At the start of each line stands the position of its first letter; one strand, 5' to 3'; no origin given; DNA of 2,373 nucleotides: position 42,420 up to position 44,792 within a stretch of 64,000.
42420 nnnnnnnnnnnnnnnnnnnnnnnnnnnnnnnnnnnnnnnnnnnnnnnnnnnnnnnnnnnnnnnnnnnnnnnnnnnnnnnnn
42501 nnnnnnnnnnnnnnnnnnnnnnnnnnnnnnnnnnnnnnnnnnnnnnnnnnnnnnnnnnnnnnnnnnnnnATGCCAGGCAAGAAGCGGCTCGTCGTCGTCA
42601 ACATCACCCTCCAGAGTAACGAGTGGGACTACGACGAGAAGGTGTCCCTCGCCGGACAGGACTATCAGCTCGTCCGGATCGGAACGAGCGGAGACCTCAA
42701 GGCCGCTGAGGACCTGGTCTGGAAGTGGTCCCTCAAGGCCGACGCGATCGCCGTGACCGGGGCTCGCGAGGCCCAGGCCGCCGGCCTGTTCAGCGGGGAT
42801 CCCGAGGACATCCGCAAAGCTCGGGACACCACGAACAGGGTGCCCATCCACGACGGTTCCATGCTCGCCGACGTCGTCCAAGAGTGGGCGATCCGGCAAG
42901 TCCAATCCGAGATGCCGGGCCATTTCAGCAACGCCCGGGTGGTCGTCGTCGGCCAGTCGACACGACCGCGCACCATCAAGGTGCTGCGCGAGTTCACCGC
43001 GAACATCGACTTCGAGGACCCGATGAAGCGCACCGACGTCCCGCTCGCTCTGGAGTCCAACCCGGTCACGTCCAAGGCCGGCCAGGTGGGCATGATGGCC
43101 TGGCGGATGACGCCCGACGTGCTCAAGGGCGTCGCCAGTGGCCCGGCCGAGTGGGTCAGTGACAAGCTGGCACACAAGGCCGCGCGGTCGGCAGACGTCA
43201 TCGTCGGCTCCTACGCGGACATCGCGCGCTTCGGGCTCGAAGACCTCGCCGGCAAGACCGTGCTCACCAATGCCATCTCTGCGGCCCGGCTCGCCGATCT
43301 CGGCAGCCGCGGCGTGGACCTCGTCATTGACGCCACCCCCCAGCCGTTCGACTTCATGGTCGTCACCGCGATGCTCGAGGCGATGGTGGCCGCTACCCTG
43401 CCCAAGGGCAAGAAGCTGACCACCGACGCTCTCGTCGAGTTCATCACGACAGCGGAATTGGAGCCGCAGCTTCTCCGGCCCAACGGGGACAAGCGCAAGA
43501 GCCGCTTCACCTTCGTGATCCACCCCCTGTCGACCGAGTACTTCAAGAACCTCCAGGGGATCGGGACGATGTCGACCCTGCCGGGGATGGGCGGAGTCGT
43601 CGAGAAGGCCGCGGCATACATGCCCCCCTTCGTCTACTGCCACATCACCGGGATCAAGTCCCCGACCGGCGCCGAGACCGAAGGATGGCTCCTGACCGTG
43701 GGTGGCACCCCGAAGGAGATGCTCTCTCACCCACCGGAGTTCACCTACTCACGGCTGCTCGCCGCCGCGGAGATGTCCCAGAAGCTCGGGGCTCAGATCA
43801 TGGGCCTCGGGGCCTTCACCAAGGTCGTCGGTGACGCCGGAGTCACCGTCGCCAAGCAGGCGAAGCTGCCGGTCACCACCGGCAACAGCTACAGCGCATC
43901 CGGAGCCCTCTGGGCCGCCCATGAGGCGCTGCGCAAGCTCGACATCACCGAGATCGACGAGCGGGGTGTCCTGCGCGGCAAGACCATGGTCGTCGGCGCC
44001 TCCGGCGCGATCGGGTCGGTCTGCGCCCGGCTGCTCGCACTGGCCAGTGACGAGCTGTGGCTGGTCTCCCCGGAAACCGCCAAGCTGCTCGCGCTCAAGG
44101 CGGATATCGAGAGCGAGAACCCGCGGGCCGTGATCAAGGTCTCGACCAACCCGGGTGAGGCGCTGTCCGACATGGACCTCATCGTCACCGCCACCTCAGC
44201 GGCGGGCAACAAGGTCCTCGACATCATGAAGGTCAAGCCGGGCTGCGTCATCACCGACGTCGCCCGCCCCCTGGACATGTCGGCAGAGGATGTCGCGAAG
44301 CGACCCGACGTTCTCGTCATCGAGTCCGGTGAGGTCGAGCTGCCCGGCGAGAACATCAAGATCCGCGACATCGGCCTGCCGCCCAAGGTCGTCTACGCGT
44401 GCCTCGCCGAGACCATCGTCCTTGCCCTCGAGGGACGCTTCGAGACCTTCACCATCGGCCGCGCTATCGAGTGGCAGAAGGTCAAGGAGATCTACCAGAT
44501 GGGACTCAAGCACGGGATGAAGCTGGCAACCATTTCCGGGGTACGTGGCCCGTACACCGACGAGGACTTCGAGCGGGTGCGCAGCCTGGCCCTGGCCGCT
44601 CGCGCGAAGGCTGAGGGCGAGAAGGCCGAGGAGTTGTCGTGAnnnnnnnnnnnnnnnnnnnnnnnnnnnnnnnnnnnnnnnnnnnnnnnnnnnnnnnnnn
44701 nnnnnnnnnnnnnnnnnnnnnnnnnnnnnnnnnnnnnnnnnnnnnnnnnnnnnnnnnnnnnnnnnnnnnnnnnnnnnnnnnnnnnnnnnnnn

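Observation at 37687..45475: Candidate neutral-lipid synthesis-and-export module: MMPL, hypothetical, WS/DGAT, AAR-like thioester reductase fusion, SDR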

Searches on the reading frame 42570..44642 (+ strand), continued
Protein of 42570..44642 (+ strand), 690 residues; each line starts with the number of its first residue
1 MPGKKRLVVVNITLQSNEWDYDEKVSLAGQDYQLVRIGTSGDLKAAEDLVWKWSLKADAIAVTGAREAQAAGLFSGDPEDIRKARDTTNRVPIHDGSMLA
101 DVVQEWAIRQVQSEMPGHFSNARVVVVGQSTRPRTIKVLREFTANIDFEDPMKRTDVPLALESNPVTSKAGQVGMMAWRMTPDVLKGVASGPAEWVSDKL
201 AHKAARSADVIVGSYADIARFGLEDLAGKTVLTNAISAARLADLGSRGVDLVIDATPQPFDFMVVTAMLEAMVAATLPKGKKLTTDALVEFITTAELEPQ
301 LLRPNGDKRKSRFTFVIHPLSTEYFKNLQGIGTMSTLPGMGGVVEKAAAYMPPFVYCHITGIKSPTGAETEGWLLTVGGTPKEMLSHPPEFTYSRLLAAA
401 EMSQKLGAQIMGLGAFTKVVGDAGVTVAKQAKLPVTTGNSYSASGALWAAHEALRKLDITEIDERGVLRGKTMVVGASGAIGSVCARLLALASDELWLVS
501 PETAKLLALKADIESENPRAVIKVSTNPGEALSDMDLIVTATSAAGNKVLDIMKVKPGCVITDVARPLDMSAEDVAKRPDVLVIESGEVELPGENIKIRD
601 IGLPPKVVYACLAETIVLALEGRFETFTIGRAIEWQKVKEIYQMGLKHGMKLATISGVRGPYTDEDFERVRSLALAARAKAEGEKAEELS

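Call 53: predict_structure(alignment_id=A2)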
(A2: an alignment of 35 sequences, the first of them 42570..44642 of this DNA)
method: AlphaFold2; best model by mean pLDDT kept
length: 690 residues; sequences in the alignment: 35
mean_pLDDT: 80.4   pTM: 0.73
mean pLDDT of the five models: 80.4, 77.7, 76.9, 75.9, 71.5
residues with pLDDT >= 90: 208; 70-90: 352; 50-70: 79; < 50: 51
segments of 3 or more residues with pLDDT < 50: 1-3, 154-176, 179-197, 628-631
pLDDT, mean of each block of 10 residues (from residue 1): 75 91 93 96 93 95 84 78 86 89 89 82 78 79 80 44 38 48 40 48 77 82 79 89 91 92 91 90 89 90 84 80 70 70 78 87 83 83 75 84 83 60 67 65 80 93 88 89 87 93 92 93 90 93 61 92 71 84 86 89 82 86 62 68 87 81 92 94 69
secondary structure, 60 per line:
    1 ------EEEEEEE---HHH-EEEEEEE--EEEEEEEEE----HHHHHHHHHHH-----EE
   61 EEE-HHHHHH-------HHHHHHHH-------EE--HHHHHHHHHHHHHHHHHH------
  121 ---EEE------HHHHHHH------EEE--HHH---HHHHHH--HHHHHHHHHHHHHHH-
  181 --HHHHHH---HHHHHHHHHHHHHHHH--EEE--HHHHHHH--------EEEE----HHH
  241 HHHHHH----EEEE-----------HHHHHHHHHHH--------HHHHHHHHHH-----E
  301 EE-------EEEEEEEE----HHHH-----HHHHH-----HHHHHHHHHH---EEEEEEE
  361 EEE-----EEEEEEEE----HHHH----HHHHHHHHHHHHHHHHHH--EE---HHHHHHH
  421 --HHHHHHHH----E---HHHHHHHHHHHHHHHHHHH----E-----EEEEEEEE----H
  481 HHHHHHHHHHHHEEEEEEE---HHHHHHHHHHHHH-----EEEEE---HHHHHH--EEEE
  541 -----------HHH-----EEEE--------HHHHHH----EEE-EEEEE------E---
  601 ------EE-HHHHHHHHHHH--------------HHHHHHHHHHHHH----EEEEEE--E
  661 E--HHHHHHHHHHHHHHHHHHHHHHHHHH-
elements in order (helices of 4 or more, strands of 3 or more residues): E7-13 E21-27 E30-38 H43-53 E59-63 H65-70 H78-85 H97-114 E124-126 H133-139 E146-148 H157-162 H165-179 H183-188 H192-207 E210-212 H215-221 E230-233 H238-246 E251-254 H266-276 H285-294 E300-302 E310-317 H322-325 H331-335 H341-350 E354-363 E369-376 H381-384 H389-406 H414-420 H423-430 H439-457 E468-475 H480-492 E493-499 H503-515 E521-525 H529-534 E537-540 E560-563 H572-577 E582-584 E586-590 H610-620 H635-647 E652-657 H664-689

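Call 59: fold_search(model_id=the predicted structure, library=pdb)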
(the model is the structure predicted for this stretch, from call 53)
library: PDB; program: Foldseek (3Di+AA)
matches with E <= 10: 1984; with E <= 0.001: 106
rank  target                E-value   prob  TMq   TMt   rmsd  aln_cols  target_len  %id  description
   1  6jzy_A                1.9e-15  1.00  0.37  0.68   5.8       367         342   22  Crystal structure of AAR with NADPH and stearyl in complex with ADO binding a long chain carbohydrate (released 2020-04-01)
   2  6jzz_A                8.6e-15  1.00  0.37  0.69   5.4       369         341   23  The crystal structure of AAR-C294S in complex with ADO. (released 2020-04-01)
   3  9e4s_A                1.1e-14  1.00  0.38  0.57   6.2       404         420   16  TAD from Carmabin Biosynthetic Pathway - Crystal Form 1 (released 2025-02-26)
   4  9e4s_B                2.9e-14  1.00  0.37  0.60   6.3       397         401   16  TAD from Carmabin Biosynthetic Pathway - Crystal Form 1 (released 2025-02-26)
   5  6jzu_A                4.0e-14  1.00  0.38  0.69   5.6       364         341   22  The crystal structure of acyl-acyl carrier protein (acyl-ACP) reductase (AAR) in complex with aldehyde deformylating o (released 2020-04-01)
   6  9e4u_A                4.7e-14  1.00  0.38  0.59   5.9       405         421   16  TAD from Carmabin Biosynthetic Pathway in complex with NADH - Crystal Form 1 (released 2025-02-26)
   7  9e50_A                8.9e-14  1.00  0.37  0.60   6.9       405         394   16  TAD from Carmabin Biosynthetic Pathway in complex with NAD - Crystal Form 2 (released 2025-02-26)
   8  6jzq_C                1.7e-13  1.00  0.38  0.70   5.3       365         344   24  The crystal structure of acyl-acyl carrier protein (acyl-ACP) reductase (AAR) (released 2020-04-01)
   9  9e4x_A                2.8e-13  1.00  0.36  0.59   6.4       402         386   16  TAD from Carmabin Biosynthetic Pathway - Crystal Form 2 (released 2025-02-26)
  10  9e50_B                5.1e-13  1.00  0.38  0.63   6.5       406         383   17  TAD from Carmabin Biosynthetic Pathway in complex with NAD - Crystal Form 2 (released 2025-02-26)
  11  9e56_B                5.1e-13  1.00  0.36  0.59   7.0       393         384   17  TAD from Carmabin Biosynthetic Pathway with Disulfide between Cys2238 and Dephosphocoenzyme A - Crystal Form 2 (released 2025-02-26)
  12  9e56_A                6.3e-13  1.00  0.35  0.58   7.1       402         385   16  TAD from Carmabin Biosynthetic Pathway with Disulfide between Cys2238 and Dephosphocoenzyme A - Crystal Form 2 (released 2025-02-26)
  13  6tlk_B                5.5e-06  1.00  0.18  0.37  13.7       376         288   14  Structure of methylene-tetrahydromethanopterin dehydrogenase from Methylorubrum extorquens AM1 in an open conformation (released 2020-02-26)
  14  7bu2_A                9.4e-06  1.00  0.17  0.31  10.6       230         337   16  Structure of alcohol dehydrogenase YjgB from Escherichia coli (released 2020-05-13)
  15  6tlk_A                1.2e-05  1.00  0.18  0.37  13.9       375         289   14  Structure of methylene-tetrahydromethanopterin dehydrogenase from Methylorubrum extorquens AM1 in an open conformation (released 2020-02-26)
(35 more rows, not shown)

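Call 69: search_protein_families(library=pfam, proteins=[L017:8252-9970:+, L083:12098-13060:+, L006:12972-13859:+, L052:11946-12659:+, L068:7439-8815:-, L068:5228-6040:-, L070:13361-14236:-, L017:5053-6633:-, L052:8350-9873:+, L004:4811-7855:+], max_evalue=0.001)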
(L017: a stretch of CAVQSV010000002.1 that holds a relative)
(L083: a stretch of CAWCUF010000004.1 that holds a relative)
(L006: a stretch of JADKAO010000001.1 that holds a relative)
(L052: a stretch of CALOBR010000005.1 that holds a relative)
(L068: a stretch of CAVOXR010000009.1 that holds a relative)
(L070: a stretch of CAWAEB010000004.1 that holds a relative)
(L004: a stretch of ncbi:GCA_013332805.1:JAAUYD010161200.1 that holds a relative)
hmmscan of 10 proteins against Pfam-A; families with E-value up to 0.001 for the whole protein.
L017:8252-9970:+ (572 aa): 3 families
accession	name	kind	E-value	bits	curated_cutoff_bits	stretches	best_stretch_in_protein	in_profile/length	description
PF00884.28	Sulfatase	-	9.1e-27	94.6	25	1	27-403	1-301/301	Sulfatase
PF16347.10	SGSH_C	-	5e-09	36.9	29.3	1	367-427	15-78/154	N-sulphoglucosamine sulphohydrolase, C-terminal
PF01663.27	Phosphodiest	-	0.00021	21.5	23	0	299-336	184-221/342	Type I phosphodiesterase / nucleotide pyrophosphatase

L083:12098-13060:+ (320 aa): 1 family
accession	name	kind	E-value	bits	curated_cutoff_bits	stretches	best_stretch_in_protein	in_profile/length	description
PF01734.28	Patatin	-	2.4e-34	119.7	27.7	1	34-202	2-191/191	Patatin-like phospholipase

L006:12972-13859:+ (295 aa): 5 families
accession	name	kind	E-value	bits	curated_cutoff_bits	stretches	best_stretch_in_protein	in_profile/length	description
PF12146.15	Hydrolase_4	-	2.9e-25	89.4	27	1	40-277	5-237/239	Serine aminopeptidase, S33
PF00561.26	Abhydrolase_1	-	3.8e-24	86.1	25.8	2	40-146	1-102/245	alpha/beta hydrolase fold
PF12697.13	Abhydrolase_6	-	1.3e-22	82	26.3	1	42-284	1-216/217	Alpha/beta hydrolase family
PF00975.26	Thioesterase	-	4.6e-06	27.4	26.4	1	66-125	25-82/226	Thioesterase domain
PF06821.19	Ser_hydrolase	-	0.00011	22.6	22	0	98-149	46-93/172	Serine hydrolase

L052:11946-12659:+ (237 aa): 7 families
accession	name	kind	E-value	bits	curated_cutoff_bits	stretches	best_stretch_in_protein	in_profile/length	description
PF08241.18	Methyltransf_11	-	1e-19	71.4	21.2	1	69-163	1-94/95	Methyltransferase domain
PF13649.12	Methyltransf_25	-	1.4e-14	54.9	27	1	68-160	1-97/97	Methyltransferase domain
PF13489.12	Methyltransf_23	-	1.1e-10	41.9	27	1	55-210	11-161/164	Methyltransferase domain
PF08242.18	Methyltransf_12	-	2.7e-10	41.3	30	1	69-162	1-98/98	Methyltransferase domain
PF01209.24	Ubie_methyltran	-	1.4e-08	34.8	20.1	1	104-168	90-155/233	ubiE/COQ5 methyltransferase family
PF13847.12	Methyltransf_31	-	0.0001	22.4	27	1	122-168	65-113/145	Methyltransferase domain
PF05148.21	Methyltransf_8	-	0.0009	19.6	27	0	116-164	109-156/219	Hypothetical methyltransferase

L068:7439-8815:- (458 aa): 1 family
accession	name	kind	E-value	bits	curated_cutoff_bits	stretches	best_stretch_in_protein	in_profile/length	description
PF01208.23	URO-D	-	1.5e-93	314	23.9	1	90-371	4-285/346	Uroporphyrinogen decarboxylase (URO-D)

L068:5228-6040:- (270 aa): 1 family
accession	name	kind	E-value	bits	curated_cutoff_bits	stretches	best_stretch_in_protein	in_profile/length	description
PF06778.18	Chlor_dismutase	-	4.4e-71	238.9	25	1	80-259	9-189/189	Chlorite dismutase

L070:13361-14236:- (291 aa): 1 family
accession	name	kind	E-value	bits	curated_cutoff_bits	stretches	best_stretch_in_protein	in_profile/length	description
PF00892.27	EamA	-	1.4e-21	77.6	28.2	2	160-289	4-134/135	EamA-like transporter family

L017:5053-6633:- (526 aa): 1 family
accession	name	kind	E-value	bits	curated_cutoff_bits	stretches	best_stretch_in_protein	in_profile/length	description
PF20254.3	DMFA2_C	-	8.8e-71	239.7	27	1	44-504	4-370/374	N,N-dimethylformamidase beta subunit-like, C-terminal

L052:8350-9873:+ (507 aa): 4 families
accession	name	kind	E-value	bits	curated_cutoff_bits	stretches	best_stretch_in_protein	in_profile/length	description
PF00106.31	adh_short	-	3.3e-32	112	26.6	1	211-412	2-187/195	short chain dehydrogenase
PF13561.12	adh_short_C2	-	1.6e-16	61.1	27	1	216-352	1-136/236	Enoyl-(Acyl carrier protein) reductase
PF08659.16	KR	-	1.2e-08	35.5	22.6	1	211-301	2-93/180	KR domain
PF01370.27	Epimerase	-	0.00092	19.1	20.9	0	212-406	1-175/240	NAD dependent epimerase/dehydratase family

L004:4811-7855:+ (1014 aa): 0 families

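Call 109: find_encoding_contigs(protein=P0083, flank=4000, max_places=2)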
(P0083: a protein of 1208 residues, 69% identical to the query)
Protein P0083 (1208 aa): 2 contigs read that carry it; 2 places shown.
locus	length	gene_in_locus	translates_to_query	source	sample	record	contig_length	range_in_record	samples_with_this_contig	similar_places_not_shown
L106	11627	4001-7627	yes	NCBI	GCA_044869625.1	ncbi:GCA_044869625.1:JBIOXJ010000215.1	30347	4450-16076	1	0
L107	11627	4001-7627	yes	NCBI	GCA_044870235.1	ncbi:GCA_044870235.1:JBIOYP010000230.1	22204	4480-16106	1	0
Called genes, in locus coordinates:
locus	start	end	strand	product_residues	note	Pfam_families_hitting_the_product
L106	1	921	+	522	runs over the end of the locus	PF00324:AA_permease, PF13520:AA_permease_2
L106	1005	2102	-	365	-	PF00491:Arginase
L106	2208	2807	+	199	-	PF04978:MST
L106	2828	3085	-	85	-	-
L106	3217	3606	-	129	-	PF00903:Glyoxalase, PF18029:Glyoxalase_6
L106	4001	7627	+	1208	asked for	PF03007:WS_DGAT_cat, PF06974:WS_DGAT_C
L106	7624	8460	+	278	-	PF00106:adh_short, PF08659:KR, PF13561:adh_short_C2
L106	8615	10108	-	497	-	PF00361:Proton_antipo_M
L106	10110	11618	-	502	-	PF00361:Proton_antipo_M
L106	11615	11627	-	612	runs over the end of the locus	PF00662:Proton_antipo_N, PF00361:Proton_antipo_M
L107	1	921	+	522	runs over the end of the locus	PF00324:AA_permease, PF13520:AA_permease_2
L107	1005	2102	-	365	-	PF00491:Arginase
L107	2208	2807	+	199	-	PF04978:MST, PF12867:DinB_2 (weak)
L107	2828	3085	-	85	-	-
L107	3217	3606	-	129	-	PF00903:Glyoxalase, PF18029:Glyoxalase_6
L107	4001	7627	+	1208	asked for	PF03007:WS_DGAT_cat, PF06974:WS_DGAT_C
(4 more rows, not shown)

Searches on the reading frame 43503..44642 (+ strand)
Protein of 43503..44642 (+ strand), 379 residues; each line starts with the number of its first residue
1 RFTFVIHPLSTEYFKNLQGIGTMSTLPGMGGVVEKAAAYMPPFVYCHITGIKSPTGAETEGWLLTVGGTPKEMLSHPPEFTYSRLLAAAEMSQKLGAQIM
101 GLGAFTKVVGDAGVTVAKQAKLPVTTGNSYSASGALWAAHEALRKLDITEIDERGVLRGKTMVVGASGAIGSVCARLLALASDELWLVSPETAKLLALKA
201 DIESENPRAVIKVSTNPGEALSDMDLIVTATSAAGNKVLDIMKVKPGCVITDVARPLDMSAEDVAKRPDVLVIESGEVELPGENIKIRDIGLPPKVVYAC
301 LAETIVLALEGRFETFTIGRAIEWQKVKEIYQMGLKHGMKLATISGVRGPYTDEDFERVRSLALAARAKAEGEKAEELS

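Call 23: search_solved_structures(query=window:43503-44642:+, max_evalue=0.01, show_alignments=2)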
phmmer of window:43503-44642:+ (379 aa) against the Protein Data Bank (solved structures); distinct sequences matched with E-value up to 0.01: 6.
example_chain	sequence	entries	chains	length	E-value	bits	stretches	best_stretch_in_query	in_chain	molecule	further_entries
4ppm_A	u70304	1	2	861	9e-28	100.9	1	2-340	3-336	Aminotransferase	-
6jzq_A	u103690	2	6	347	3.3e-12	49.7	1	41-340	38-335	Long-chain acyl-[acyl-carrier-protein] reductase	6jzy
6jzu_A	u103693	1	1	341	3.8e-12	49.5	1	41-340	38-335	Long-chain acyl-[acyl-carrier-protein] reductase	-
6jzz_A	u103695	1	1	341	9.5e-11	44.9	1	41-340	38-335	Long-chain acyl-[acyl-carrier-protein] reductase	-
9e4x_A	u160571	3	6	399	0.00036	23.3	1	213-281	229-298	Amino acid adenylation domain protein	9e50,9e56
9e4s_A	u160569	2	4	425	0.00041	23.1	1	213-281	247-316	Amino acid adenylation domain protein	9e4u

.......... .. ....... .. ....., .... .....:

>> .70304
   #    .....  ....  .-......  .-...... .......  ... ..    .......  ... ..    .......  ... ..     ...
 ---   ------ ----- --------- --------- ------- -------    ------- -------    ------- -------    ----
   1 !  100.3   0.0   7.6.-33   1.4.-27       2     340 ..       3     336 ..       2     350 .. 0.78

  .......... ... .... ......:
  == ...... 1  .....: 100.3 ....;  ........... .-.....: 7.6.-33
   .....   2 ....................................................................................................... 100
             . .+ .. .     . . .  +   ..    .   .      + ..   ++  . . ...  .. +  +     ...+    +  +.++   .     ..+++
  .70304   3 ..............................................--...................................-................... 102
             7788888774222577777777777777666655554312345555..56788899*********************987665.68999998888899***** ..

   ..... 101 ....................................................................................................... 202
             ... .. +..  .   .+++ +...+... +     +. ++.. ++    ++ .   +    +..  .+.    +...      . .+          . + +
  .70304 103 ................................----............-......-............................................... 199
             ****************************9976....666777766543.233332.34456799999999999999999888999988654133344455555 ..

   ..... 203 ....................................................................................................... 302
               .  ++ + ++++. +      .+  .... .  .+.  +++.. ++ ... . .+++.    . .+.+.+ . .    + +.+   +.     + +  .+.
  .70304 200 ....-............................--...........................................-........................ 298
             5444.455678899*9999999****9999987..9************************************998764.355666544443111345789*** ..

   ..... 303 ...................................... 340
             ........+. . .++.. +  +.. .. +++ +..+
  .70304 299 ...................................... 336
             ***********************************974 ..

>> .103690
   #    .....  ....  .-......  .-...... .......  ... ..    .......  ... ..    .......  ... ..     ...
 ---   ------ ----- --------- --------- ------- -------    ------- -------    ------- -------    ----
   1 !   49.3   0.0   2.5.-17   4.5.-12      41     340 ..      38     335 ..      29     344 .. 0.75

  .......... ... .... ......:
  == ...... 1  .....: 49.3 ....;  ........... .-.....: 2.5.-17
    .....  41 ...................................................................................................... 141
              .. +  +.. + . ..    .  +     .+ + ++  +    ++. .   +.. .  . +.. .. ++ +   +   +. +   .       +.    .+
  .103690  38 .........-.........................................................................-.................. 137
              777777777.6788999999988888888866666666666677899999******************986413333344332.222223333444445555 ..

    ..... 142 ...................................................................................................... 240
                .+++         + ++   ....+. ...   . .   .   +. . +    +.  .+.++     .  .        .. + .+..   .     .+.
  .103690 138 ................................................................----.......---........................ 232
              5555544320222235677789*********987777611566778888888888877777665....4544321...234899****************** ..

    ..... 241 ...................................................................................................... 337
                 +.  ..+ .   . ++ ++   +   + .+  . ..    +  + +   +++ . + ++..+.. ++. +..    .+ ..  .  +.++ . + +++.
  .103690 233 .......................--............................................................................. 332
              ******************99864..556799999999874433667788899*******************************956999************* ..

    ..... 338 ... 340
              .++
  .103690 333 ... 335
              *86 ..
